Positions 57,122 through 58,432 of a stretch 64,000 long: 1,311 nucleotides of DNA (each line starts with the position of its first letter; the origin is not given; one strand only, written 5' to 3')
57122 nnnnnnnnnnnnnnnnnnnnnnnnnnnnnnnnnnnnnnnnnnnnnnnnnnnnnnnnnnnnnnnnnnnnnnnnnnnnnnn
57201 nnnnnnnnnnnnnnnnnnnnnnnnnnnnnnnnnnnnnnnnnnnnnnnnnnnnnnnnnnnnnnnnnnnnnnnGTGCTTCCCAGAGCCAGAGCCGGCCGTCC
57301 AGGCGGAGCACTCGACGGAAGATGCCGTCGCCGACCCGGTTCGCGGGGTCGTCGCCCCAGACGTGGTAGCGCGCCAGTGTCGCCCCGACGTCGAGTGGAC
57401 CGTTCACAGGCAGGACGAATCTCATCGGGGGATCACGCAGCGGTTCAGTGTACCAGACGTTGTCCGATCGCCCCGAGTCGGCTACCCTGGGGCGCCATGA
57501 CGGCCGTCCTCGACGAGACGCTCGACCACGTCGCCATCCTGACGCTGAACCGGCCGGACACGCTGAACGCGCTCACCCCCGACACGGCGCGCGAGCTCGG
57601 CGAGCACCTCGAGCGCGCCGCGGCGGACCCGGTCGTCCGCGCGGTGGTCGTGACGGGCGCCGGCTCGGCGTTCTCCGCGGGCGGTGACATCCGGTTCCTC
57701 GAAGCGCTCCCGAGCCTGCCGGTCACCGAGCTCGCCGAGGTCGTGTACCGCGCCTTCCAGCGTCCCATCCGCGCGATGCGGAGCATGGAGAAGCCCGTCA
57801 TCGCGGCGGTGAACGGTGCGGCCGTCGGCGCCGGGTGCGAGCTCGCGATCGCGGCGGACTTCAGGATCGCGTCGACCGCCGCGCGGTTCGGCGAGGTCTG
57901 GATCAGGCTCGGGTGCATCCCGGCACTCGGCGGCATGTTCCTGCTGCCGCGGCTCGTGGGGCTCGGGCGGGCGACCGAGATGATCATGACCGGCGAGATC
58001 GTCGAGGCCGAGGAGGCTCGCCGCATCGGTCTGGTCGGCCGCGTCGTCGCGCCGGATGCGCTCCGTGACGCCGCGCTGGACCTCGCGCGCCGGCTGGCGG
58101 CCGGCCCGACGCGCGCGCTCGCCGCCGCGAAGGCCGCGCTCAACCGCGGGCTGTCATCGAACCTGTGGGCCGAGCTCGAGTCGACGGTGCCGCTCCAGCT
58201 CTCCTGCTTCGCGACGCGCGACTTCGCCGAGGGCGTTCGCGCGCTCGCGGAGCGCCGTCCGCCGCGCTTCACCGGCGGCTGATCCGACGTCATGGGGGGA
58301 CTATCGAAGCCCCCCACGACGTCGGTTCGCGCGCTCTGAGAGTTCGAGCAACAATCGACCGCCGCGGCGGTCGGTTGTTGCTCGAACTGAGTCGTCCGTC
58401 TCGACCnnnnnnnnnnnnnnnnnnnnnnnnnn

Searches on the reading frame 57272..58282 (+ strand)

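Call 37: search_protein_families(library=pfam, proteins=[window:57272-58282:+], max_evalue=0.01)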
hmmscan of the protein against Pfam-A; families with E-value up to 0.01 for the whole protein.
window:57272-58282:+ (336 aa): 2 families
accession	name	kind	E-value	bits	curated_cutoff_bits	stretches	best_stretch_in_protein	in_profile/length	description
PF00378.25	ECH_1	-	1.8e-60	204.9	27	1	86-335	5-250/251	Enoyl-CoA hydratase/isomerase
PF16113.10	ECH_2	-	8e-35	121.3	27.2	1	88-272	2-185/335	Enoyl-CoA hydratase/isomerase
